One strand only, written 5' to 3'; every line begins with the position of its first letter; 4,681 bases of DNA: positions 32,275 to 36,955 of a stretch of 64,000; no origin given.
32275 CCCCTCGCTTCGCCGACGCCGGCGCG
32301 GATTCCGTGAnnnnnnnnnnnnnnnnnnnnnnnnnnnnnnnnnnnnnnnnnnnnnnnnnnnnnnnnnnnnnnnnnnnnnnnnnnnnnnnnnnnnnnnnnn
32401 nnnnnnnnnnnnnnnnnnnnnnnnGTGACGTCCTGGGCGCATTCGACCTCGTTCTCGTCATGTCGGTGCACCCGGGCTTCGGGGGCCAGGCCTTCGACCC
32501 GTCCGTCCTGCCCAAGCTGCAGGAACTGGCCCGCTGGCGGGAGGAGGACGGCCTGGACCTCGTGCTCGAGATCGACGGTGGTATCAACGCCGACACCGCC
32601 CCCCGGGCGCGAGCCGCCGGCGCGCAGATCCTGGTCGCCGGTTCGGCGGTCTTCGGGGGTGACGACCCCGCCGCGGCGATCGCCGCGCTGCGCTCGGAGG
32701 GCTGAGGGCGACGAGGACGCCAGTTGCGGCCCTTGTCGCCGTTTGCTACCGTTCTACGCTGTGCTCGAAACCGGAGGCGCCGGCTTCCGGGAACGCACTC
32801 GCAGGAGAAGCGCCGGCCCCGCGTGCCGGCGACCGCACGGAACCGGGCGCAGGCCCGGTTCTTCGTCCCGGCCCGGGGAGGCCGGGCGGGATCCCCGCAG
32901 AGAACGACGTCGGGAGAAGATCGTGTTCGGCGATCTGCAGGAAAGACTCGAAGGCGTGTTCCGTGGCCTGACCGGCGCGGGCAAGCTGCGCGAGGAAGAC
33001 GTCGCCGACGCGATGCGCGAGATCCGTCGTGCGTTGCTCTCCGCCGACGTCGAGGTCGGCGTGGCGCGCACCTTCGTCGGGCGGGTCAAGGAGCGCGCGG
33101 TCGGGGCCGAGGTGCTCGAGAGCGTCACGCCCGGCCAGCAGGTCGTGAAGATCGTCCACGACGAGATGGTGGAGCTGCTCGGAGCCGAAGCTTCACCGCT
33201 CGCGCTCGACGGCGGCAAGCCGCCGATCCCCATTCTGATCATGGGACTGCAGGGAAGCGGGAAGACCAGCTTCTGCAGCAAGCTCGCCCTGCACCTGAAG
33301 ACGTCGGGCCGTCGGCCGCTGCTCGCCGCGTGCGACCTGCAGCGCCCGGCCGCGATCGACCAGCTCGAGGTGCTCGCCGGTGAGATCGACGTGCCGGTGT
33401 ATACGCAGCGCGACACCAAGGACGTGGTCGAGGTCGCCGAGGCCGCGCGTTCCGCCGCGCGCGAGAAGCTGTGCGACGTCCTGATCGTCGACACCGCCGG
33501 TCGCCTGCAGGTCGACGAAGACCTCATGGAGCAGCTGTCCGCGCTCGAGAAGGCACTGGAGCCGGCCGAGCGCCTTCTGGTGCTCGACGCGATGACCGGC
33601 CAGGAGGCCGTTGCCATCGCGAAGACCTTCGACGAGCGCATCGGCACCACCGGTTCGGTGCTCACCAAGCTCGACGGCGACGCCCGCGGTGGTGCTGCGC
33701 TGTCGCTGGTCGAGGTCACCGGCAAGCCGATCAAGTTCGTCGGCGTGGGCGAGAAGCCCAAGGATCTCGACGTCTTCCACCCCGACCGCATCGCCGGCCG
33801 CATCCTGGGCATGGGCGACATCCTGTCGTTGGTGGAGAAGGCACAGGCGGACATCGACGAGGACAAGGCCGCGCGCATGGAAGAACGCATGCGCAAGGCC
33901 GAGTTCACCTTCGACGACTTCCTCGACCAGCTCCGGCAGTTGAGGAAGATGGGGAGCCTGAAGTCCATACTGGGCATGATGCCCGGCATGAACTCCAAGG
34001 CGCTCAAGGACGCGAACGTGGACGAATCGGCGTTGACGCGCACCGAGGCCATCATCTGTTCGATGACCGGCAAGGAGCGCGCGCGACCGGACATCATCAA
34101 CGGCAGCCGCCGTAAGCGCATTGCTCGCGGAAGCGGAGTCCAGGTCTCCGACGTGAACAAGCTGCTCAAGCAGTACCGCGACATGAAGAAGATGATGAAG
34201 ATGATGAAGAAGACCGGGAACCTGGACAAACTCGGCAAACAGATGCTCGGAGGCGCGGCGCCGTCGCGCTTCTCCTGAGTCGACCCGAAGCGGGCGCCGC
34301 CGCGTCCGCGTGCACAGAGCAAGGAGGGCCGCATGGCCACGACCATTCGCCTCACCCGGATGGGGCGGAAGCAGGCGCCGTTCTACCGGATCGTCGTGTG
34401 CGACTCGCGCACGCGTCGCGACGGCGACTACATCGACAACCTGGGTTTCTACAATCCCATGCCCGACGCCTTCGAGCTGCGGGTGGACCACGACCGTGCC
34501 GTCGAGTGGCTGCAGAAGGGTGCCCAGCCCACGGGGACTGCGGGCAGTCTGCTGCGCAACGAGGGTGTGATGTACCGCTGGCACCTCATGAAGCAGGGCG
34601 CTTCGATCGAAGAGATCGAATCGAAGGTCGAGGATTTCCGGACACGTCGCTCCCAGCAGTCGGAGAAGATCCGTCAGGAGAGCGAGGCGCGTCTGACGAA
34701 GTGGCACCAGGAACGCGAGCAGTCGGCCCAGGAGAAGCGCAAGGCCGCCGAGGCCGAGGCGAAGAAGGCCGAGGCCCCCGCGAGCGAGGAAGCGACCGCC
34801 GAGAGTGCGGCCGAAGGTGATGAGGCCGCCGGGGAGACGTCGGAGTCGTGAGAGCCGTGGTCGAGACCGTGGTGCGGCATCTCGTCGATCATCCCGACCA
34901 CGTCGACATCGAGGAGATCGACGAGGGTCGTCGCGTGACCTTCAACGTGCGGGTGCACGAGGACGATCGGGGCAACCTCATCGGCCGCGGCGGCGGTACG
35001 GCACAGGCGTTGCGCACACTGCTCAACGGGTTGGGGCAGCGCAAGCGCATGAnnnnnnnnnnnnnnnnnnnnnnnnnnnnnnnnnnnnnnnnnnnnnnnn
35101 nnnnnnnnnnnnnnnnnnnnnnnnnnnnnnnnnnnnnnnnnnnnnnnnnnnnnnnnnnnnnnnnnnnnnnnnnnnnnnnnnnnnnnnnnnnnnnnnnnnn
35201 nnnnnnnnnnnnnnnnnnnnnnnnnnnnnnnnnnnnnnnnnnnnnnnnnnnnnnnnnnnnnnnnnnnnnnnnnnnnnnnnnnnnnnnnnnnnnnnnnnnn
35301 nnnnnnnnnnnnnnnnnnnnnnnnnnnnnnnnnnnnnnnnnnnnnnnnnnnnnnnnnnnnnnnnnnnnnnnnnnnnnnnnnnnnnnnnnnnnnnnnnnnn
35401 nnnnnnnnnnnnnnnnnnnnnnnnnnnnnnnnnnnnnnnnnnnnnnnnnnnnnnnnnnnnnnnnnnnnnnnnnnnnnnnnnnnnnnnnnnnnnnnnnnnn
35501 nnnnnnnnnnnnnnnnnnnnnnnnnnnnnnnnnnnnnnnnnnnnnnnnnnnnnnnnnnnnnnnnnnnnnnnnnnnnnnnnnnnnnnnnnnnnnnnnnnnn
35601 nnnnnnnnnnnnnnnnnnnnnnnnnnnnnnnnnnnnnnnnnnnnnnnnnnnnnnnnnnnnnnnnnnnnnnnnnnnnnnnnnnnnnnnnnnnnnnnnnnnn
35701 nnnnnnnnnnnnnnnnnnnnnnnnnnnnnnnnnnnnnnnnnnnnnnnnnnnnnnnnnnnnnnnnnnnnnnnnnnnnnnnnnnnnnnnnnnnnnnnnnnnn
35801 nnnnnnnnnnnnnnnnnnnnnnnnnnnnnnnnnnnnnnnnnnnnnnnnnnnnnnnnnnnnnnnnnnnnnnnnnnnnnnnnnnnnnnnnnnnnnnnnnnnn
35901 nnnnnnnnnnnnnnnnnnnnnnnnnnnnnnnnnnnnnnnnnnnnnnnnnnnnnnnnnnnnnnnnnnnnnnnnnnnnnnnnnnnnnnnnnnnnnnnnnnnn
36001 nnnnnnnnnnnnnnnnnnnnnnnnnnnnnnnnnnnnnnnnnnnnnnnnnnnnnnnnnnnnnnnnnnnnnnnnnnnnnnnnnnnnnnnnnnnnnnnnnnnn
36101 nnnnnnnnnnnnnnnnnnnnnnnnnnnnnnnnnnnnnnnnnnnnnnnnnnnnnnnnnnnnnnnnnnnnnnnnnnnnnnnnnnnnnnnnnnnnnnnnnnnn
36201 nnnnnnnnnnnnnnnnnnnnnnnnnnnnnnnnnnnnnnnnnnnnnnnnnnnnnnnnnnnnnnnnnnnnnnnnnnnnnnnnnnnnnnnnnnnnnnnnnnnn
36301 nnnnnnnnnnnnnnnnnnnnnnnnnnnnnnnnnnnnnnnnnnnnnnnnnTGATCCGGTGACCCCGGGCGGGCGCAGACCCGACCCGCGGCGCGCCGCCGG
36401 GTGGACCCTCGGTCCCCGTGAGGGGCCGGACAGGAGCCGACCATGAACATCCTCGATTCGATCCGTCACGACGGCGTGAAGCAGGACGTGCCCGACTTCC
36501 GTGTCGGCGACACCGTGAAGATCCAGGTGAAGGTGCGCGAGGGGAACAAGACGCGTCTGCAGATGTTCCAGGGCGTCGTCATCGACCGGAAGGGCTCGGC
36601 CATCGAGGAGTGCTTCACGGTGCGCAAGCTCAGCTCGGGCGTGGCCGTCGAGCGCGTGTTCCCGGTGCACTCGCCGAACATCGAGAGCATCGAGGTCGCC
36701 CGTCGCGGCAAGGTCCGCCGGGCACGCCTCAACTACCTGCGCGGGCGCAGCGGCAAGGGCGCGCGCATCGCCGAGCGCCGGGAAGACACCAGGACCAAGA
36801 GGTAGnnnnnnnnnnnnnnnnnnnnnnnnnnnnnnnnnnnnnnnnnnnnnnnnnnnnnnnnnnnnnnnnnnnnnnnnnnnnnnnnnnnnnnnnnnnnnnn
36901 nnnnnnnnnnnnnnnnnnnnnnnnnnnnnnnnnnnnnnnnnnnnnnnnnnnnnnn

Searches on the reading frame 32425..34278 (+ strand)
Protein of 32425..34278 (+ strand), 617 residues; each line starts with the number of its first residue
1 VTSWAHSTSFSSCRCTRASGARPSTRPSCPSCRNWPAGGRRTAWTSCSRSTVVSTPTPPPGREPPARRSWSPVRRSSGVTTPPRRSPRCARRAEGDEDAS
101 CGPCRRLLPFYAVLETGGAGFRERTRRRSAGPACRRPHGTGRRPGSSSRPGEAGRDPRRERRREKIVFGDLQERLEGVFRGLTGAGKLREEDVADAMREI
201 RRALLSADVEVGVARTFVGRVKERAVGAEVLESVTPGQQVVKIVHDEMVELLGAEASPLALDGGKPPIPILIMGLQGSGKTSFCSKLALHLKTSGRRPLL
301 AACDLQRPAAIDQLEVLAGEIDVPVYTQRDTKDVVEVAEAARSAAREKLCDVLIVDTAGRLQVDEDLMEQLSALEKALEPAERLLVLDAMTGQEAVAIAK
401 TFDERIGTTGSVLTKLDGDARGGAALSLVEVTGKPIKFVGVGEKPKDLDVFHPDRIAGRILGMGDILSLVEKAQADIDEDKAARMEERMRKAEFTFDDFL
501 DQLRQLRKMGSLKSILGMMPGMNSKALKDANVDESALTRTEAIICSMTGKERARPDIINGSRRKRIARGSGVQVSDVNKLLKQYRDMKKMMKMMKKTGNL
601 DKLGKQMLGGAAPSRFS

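Call 9: search_protein_families(library=pfam, proteins=[window:32425-34278:+], max_evalue=0.001)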
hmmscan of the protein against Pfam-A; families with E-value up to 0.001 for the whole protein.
window:32425-34278:+ (617 aa): 6 families
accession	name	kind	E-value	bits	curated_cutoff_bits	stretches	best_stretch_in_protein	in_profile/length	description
PF00448.28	SRP54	-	5.3e-69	232.2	22.7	1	270-462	4-196/196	SRP54-type protein, GTPase domain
PF02978.25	SRP_SPB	-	4.2e-36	123.7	27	1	493-591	1-91/91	Signal peptide binding domain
PF02881.24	SRP54_N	-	4.1e-22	78.6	22.4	1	171-248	1-75/75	SRP54-type protein, helical bundle domain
PF13401.12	AAA_22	-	1.1e-06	29.4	27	1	270-376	8-109/130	AAA domain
PF13191.12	AAA_16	-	3e-05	25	32.6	1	269-390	26-141/167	AAA ATPase domain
PF13479.12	AAA_24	-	0.00081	19.7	27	0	270-374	5-91/195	AAA domain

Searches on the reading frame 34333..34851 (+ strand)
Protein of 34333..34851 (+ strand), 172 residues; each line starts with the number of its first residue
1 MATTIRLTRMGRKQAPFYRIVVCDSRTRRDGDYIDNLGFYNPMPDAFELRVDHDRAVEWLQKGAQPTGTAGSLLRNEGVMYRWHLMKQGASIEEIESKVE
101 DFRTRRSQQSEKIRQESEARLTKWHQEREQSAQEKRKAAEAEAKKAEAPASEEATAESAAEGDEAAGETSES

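Call 10: search_protein_families(library=pfam, proteins=[window:34333-34851:+], max_evalue=0.001)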
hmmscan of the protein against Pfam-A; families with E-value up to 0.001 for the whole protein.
window:34333-34851:+ (172 aa): 1 family
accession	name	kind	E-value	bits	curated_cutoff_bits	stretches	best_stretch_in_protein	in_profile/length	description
PF00886.24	Ribosomal_S16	-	5.9e-25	87.4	27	1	9-67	1-62/62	Ribosomal protein S16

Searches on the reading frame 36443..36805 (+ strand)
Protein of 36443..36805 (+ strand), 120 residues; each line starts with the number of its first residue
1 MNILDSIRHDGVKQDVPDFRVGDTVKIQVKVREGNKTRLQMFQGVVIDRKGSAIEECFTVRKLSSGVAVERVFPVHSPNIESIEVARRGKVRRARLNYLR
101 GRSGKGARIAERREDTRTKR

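Call 36: list_cluster_members(proteins=[window:36443-36805:+, window:20623-22704:+, window:8603-9703:+, window:24703-25731:+, window:26768-27910:+, window:28419-28955:+])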
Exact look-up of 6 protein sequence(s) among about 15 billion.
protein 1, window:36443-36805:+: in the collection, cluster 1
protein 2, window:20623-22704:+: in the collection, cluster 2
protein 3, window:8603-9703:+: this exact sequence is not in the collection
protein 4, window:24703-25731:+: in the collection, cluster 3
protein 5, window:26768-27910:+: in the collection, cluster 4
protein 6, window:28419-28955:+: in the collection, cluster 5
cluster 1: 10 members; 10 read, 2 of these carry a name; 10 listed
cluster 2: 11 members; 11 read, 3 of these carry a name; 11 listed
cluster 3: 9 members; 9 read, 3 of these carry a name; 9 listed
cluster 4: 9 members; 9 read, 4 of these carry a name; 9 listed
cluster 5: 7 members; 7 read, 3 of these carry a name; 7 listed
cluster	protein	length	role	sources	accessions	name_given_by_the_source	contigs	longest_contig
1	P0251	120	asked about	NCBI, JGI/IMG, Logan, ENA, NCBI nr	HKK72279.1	MAG TPA: 50S ribosomal protein L19 [Candidatus Krumholzibacteria bacterium] | 50S ribosomal protein L19 [Candidatus Krumholzibacteria bacterium]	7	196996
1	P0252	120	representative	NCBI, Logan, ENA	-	-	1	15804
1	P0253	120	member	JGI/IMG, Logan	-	large subunit ribosomal protein L19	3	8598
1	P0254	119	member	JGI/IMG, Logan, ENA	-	-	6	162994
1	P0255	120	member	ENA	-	-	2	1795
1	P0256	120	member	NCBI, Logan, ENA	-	-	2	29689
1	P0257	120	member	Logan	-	-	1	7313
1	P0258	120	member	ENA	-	-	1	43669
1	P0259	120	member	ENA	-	-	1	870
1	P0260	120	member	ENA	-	-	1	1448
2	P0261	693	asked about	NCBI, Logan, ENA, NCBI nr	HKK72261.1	MAG TPA: elongation factor G [Candidatus Krumholzibacteria bacterium] | elongation factor G [Candidatus Krumholzibacteria bacterium]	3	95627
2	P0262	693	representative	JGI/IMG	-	-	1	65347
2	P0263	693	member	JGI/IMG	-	elongation factor G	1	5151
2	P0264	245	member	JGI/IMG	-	elongation factor G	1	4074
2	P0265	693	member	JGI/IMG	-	-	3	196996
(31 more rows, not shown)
